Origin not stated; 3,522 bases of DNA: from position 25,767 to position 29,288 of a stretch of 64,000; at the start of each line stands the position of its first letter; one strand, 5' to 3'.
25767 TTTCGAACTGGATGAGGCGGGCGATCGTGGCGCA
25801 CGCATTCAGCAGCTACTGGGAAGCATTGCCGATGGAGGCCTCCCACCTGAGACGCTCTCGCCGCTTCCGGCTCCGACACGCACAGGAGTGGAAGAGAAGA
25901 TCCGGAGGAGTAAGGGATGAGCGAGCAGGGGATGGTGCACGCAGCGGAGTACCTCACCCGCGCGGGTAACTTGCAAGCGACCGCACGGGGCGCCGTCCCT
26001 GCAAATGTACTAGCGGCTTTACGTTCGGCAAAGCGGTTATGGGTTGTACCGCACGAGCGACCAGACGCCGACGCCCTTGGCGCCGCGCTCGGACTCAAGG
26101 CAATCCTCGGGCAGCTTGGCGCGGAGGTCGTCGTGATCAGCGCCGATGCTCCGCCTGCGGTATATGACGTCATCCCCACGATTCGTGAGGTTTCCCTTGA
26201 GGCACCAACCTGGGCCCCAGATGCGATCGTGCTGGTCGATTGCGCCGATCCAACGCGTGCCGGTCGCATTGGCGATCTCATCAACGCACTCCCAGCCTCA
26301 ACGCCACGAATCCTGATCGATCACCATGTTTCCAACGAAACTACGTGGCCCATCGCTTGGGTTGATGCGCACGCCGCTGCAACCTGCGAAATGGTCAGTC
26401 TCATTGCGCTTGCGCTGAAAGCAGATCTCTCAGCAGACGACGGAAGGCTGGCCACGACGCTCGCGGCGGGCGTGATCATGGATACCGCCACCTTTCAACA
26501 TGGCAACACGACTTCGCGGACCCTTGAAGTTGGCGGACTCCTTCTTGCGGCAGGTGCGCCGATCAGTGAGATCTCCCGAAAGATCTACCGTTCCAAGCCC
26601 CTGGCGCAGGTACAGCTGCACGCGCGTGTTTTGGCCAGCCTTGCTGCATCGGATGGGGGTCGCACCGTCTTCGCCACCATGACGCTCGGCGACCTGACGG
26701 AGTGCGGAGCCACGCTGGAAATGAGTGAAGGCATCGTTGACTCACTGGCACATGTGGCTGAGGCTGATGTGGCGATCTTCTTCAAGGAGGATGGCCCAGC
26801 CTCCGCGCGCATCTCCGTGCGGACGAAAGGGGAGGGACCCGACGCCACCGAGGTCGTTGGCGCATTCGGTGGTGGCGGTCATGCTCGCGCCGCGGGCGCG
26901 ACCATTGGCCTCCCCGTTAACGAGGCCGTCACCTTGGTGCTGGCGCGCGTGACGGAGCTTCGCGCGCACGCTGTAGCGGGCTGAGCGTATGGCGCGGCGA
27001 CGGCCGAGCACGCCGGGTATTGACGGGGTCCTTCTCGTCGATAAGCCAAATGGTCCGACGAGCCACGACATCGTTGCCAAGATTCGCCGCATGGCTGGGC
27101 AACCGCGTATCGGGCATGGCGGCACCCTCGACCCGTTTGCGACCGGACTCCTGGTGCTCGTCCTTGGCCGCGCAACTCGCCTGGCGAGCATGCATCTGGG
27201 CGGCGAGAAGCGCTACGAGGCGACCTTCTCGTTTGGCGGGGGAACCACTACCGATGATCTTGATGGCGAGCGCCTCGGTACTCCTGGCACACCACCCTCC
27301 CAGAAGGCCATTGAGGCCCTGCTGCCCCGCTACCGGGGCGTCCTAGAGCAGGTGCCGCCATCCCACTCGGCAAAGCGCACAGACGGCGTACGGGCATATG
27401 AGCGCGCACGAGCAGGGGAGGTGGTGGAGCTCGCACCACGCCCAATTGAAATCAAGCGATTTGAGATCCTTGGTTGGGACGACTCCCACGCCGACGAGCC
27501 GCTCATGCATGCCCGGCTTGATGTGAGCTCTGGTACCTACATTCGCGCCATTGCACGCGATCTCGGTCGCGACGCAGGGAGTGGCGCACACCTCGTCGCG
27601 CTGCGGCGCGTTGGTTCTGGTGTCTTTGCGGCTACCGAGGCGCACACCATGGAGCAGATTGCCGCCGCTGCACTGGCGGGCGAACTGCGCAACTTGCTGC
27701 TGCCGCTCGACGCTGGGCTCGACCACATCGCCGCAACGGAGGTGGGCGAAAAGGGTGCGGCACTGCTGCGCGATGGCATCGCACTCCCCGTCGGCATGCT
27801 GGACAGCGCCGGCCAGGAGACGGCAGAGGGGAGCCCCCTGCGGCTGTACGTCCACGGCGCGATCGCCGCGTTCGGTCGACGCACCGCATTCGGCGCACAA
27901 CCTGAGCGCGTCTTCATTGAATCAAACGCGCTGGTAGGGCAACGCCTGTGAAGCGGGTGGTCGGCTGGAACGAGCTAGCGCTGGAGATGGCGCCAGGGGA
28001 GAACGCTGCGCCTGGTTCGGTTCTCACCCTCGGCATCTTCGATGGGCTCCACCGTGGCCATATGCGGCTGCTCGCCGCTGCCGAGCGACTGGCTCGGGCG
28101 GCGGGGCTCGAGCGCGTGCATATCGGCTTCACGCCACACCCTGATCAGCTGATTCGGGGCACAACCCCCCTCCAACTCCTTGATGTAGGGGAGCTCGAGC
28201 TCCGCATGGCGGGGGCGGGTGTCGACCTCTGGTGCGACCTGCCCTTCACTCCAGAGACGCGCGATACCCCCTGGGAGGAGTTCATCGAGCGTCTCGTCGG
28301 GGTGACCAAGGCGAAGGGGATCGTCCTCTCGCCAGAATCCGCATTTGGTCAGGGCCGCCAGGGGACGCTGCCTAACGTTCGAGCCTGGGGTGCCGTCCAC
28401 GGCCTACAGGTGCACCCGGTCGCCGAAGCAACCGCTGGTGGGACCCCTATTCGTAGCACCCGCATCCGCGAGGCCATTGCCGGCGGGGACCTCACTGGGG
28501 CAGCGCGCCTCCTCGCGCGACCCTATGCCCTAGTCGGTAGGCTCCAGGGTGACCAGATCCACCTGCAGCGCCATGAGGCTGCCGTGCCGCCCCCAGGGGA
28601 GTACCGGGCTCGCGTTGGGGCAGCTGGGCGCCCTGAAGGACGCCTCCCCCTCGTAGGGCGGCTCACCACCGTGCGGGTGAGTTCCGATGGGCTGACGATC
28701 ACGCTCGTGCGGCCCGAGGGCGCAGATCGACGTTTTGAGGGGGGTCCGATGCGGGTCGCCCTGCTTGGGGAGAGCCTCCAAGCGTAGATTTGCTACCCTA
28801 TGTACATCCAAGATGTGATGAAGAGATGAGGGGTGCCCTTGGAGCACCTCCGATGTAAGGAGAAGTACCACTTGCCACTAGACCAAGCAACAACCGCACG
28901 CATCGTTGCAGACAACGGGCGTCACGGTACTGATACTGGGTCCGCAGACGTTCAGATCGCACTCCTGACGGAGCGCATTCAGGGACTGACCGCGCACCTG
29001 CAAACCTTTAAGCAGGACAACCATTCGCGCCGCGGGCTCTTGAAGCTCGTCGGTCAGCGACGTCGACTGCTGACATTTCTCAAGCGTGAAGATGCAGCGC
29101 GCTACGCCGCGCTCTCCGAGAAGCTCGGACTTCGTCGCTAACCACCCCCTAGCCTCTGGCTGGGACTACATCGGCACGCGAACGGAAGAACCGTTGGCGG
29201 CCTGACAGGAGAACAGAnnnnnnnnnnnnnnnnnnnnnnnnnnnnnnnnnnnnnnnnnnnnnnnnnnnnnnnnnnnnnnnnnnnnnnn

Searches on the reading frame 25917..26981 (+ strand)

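Call 11: search_protein_families(library=pfam, proteins=[window:25917-26981:+], max_evalue=0.00001)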
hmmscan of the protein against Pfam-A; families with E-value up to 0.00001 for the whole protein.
window:25917-26981:+ (355 aa): 2 families
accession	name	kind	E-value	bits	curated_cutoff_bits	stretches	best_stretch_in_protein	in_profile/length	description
PF01368.27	DHH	-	5.5e-14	53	28.1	1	42-185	3-124/125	DHH family, N-terminal domain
PF02272.25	DHHA1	-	3.9e-10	40.5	25.9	1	264-332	12-85/102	DHHA1 domain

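Call 51: search_protein_families(library=ncbifam, proteins=[window:25917-26981:+], max_evalue=0.00001)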
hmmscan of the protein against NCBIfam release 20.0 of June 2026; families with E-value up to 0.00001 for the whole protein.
window:25917-26981:+ (355 aa): 4 families
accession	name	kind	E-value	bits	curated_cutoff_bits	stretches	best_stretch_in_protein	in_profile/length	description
NF053633.1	OlncasPapPhNrnA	equivalog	1.5e-26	93.1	350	1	32-331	10-299/317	bifunctional oligoribonuclease/PAP phosphatase NrnA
NF041569.1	A-tRNAntase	equivalog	2.2e-08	32.8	1440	1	104-349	68-301/880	A-adding tRNA nucleotidyltransferase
NF011445.0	PRK14869.2-1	equivalog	7.7e-07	27.9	483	0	132-209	331-407/548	putative manganese-dependent inorganic diphosphatase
NF011110.0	PRK14538.1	equivalog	4e-06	25.2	707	0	131-330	472-662/838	putative bifunctional signaling protein/50S ribosomal protein L9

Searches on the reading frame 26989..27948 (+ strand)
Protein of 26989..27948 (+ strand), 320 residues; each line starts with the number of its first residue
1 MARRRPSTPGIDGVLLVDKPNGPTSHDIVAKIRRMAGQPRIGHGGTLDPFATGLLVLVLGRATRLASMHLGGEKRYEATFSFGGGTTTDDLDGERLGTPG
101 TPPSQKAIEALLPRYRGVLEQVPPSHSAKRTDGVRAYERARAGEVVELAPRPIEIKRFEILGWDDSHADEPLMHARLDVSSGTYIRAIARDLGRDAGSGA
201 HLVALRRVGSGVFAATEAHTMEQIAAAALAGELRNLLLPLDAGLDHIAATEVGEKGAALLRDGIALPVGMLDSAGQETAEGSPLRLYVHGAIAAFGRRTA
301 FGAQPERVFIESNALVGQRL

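Call 11: search_protein_families(library=pfam, proteins=[window:26989-27948:+], max_evalue=0.00001)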
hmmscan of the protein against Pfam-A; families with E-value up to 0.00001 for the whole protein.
window:26989-27948:+ (320 aa): 2 families
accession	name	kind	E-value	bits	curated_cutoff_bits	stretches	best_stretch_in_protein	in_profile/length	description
PF01509.24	TruB_N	-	3.6e-42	144.7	27.3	1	33-185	1-149/149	TruB family pseudouridylate synthase (N terminal domain)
PF16198.10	TruB_C_2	-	3.7e-13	49.8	29.3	1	186-244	1-65/66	tRNA pseudouridylate synthase B C-terminal domain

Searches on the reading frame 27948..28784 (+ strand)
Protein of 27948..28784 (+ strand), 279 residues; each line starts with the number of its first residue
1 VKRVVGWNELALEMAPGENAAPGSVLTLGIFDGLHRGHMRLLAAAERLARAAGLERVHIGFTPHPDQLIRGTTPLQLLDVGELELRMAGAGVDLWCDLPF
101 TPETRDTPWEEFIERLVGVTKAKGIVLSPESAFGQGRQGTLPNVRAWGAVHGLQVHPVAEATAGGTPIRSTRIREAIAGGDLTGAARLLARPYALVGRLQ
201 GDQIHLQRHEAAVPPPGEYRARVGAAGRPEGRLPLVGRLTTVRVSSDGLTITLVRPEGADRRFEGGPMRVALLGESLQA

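Call 11: search_protein_families(library=pfam, proteins=[window:27948-28784:+], max_evalue=0.00001)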
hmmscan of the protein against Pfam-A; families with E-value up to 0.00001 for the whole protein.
window:27948-28784:+ (279 aa): 1 family
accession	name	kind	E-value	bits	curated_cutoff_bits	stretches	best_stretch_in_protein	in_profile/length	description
PF06574.18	FAD_syn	-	3.4e-27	95.6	27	1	21-172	5-158/158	FAD synthetase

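Call 51: search_protein_families(library=ncbifam, proteins=[window:27948-28784:+], max_evalue=0.00001)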
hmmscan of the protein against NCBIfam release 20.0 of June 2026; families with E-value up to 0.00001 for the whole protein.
window:27948-28784:+ (279 aa): 9 families
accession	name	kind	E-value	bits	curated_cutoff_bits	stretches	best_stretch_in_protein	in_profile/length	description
NF004160.0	PRK05627.1-3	equivalog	8.2e-33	113.4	295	1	19-199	12-198/325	bifunctional riboflavin kinase/FAD synthetase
NF004159.0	PRK05627.1-2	equivalog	5.1e-30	104.7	306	1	17-199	10-194/326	bifunctional riboflavin kinase/FAD synthetase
NF004162.0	PRK05627.1-5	equivalog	1.1e-24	87.4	241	1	24-202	15-191/304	bifunctional riboflavin kinase/FAD synthetase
NF004163.0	PRK05627.1-6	equivalog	2.9e-23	82.5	315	1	21-200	15-196/313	bifunctional riboflavin kinase/FAD synthetase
TIGR00083.1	ribF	equivalog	3.5e-21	75.9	184.35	1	25-199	1-175/290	riboflavin biosynthesis protein RibF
NF004158.0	PRK05627.1-1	equivalog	9.6e-19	67.8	396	1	23-198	17-191/304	bifunctional riboflavin kinase/FAD synthetase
NF004161.0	PRK05627.1-4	equivalog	2.4e-16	59.6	461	1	20-199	16-196/324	bifunctional riboflavin kinase/FAD synthetase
NF045965.1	RibF_rel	equivalog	5.4e-09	35.9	200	1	24-220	14-208/279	FAD synthase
NF005518.0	PRK07143.1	equivalog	1.7e-08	34.2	232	1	25-200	18-184/281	hypothetical protein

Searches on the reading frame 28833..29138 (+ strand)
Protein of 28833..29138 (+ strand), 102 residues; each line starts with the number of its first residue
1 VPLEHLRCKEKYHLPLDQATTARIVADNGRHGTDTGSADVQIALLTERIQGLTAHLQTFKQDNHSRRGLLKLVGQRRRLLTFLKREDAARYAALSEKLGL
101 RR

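Call 51: search_protein_families(library=ncbifam, proteins=[window:28833-29138:+], max_evalue=0.00001)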
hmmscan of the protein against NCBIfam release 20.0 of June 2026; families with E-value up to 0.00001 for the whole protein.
window:28833-29138:+ (102 aa): 1 family
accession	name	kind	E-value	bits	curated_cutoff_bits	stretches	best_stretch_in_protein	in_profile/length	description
TIGR00952.1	S15_bact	equivalog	9.5e-33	112.4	63.65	1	18-102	2-86/86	30S ribosomal protein S15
